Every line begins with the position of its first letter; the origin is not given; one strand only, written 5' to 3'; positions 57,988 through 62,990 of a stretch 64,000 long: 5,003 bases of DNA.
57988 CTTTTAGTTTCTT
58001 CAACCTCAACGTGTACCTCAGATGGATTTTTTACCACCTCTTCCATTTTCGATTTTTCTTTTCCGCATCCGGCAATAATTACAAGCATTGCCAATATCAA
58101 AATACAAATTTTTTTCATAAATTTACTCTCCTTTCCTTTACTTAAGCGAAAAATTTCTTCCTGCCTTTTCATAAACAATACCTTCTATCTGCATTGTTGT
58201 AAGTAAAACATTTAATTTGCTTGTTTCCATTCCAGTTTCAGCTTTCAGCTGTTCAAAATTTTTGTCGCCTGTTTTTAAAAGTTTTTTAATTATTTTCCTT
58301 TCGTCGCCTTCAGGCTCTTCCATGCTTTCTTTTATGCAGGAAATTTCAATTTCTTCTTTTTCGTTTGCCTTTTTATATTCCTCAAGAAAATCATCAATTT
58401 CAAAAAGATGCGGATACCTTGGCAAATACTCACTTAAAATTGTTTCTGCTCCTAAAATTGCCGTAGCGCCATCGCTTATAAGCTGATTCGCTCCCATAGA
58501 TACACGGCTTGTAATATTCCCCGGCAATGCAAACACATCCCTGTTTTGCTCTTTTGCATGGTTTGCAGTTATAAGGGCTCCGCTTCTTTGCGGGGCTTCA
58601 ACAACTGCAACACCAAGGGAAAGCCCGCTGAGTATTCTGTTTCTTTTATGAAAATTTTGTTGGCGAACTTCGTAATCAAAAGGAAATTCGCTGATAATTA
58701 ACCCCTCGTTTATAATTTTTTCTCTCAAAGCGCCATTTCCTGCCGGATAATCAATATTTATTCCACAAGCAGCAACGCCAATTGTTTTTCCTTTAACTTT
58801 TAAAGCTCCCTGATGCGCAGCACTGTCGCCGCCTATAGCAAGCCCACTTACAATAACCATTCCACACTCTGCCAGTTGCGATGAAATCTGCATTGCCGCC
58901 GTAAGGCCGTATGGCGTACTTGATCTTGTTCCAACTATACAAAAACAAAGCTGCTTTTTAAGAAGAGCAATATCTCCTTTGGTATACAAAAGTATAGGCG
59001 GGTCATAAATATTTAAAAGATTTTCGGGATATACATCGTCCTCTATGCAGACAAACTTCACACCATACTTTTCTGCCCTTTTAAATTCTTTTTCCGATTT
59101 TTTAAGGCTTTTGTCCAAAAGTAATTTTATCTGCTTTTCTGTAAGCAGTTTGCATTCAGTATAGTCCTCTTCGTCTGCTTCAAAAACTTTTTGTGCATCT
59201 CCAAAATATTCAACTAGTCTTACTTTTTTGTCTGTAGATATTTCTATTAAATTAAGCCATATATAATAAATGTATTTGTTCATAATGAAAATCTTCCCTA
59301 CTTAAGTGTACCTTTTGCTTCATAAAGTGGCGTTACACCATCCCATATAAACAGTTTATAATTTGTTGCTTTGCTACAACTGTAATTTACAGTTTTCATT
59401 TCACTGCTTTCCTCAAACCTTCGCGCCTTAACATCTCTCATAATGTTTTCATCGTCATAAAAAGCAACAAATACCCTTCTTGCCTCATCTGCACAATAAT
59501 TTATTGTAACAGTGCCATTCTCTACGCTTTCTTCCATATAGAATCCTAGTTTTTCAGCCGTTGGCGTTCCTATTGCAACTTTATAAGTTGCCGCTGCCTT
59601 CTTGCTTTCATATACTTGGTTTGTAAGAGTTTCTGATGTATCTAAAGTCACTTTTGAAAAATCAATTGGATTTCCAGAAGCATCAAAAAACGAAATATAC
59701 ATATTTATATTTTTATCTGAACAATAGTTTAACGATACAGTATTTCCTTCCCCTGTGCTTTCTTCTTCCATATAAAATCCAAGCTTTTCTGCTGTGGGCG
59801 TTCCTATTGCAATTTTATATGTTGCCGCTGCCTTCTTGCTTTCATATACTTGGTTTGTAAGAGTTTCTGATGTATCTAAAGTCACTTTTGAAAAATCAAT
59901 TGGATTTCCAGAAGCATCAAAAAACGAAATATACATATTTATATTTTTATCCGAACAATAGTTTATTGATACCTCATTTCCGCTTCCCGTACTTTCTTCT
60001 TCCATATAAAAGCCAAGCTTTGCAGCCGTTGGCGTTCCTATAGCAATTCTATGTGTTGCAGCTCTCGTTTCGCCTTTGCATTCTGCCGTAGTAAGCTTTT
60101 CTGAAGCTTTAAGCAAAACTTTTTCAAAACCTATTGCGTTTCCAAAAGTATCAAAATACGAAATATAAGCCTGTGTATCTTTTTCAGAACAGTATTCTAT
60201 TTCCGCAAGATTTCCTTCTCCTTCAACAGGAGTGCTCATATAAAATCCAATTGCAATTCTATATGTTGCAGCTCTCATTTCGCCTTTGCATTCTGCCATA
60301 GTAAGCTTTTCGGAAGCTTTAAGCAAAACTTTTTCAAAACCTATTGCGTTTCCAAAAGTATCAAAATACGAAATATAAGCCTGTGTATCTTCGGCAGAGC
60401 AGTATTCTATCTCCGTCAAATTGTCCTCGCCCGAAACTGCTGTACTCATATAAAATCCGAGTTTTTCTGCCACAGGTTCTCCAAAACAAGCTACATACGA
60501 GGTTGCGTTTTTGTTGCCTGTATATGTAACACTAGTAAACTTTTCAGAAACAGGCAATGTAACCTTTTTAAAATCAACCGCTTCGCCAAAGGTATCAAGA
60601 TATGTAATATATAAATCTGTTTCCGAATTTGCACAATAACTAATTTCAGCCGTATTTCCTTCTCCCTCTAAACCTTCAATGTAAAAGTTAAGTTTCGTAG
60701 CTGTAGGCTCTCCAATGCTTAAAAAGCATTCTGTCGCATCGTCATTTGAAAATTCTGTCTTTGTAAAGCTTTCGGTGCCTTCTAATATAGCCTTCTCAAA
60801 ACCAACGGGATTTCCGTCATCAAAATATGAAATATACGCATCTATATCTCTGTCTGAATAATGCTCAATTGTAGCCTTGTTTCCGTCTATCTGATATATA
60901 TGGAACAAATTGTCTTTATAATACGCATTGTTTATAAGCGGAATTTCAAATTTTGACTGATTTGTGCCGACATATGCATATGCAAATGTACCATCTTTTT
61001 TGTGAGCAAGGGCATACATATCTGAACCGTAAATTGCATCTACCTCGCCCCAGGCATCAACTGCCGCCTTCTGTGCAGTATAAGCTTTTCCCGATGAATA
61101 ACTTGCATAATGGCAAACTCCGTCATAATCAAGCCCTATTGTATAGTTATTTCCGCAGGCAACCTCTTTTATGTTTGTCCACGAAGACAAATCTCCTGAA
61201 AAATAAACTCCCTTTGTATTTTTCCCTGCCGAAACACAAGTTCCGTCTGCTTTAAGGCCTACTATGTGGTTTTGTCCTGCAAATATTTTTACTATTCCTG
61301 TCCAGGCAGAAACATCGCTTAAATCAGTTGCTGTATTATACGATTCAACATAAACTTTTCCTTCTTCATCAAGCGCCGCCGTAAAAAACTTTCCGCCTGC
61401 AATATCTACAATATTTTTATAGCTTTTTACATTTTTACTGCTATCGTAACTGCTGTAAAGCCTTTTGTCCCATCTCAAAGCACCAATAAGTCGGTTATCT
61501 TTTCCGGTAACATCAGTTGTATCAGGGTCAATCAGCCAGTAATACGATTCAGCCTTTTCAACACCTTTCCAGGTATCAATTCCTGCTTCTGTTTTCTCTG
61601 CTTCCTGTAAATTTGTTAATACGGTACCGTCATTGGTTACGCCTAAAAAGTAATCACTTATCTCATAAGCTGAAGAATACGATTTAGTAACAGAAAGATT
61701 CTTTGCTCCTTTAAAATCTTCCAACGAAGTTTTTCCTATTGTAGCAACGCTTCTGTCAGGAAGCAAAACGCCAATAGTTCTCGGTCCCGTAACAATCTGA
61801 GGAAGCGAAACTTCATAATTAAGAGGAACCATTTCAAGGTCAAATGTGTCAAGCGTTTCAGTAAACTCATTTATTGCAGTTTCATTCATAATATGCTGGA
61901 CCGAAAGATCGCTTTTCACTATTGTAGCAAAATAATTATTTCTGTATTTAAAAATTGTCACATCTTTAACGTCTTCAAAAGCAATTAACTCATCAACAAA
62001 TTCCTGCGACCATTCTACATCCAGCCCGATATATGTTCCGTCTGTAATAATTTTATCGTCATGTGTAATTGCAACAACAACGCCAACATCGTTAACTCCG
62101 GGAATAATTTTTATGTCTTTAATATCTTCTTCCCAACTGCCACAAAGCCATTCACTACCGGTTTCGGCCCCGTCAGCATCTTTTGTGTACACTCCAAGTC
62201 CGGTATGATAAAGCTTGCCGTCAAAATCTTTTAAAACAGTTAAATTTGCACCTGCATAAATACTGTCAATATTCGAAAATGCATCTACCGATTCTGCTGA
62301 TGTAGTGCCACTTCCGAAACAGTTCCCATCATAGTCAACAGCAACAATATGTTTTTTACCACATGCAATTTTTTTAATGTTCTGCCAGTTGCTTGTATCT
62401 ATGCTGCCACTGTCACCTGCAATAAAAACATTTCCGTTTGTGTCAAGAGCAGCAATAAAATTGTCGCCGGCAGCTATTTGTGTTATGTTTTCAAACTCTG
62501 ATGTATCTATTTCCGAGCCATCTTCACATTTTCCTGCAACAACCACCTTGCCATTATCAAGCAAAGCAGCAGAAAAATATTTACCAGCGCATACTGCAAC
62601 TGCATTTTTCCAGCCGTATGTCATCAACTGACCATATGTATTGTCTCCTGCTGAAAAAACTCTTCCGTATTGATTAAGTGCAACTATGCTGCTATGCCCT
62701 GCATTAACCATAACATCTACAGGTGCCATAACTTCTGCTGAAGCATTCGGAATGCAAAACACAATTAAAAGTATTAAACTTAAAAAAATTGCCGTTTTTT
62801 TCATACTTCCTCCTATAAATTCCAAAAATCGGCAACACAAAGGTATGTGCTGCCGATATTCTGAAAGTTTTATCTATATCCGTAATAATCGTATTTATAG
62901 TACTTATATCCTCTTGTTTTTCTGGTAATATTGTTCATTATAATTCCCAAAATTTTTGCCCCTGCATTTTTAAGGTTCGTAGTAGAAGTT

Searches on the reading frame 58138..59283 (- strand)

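Call 39: search_protein_families(library=pfam, proteins=[window:58138-59283:-])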
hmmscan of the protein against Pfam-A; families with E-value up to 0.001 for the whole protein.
window:58138-59283:- (381 aa): 1 family
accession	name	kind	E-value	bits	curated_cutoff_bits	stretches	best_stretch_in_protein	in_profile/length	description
PF02481.21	DNA_processg_A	-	1.1e-74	250.6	29.6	1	70-276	2-210/212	DNA recombination-mediator protein A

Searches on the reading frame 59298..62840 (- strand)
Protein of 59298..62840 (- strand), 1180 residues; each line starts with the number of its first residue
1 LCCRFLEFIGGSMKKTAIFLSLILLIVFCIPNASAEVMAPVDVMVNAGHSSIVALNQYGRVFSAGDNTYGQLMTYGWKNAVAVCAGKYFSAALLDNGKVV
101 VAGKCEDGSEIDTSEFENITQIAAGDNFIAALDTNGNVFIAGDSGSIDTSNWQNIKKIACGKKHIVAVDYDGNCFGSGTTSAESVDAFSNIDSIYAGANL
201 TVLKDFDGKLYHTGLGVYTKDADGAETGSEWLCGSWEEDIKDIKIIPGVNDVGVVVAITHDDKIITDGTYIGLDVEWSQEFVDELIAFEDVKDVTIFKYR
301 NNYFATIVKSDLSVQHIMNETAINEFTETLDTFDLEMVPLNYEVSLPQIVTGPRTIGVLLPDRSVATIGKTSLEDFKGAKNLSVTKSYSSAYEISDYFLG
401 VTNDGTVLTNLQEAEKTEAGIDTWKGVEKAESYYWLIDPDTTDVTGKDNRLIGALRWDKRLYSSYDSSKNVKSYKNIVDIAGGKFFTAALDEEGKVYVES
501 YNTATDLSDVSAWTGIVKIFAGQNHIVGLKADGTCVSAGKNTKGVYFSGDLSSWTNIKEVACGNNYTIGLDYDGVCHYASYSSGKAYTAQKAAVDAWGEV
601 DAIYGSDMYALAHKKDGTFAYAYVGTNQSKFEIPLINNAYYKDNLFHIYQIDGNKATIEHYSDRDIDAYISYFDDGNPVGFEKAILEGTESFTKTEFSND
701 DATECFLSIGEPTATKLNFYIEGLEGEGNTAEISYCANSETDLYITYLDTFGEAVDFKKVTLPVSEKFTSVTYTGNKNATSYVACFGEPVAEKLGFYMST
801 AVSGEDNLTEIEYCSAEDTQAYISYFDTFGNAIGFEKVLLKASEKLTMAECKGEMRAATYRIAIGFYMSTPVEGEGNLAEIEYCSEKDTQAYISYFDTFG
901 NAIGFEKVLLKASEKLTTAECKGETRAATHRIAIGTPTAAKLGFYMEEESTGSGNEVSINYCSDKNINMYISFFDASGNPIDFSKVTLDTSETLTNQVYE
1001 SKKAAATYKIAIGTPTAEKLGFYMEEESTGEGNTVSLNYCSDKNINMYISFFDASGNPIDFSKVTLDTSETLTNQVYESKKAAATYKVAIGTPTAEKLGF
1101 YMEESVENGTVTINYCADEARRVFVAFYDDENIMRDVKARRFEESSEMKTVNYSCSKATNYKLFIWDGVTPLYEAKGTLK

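Call 39: search_protein_families(library=pfam, proteins=[window:59298-62840:-])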
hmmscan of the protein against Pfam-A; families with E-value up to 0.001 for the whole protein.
window:59298-62840:- (1180 aa): 3 families
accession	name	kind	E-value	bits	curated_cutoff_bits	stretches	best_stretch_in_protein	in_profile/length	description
PF13540.12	RCC1_2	-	1.2e-31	108.1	22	2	119-145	1-27/30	Regulator of chromosome condensation (RCC1) repeat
PF25390.1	WD40_RLD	-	1.2e-24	87.8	150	2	42-220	32-277/363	RCC1-like domain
PF00415.24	RCC1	-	1.1e-08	36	21.7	0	59-72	2-15/50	Regulator of chromosome condensation (RCC1) repeat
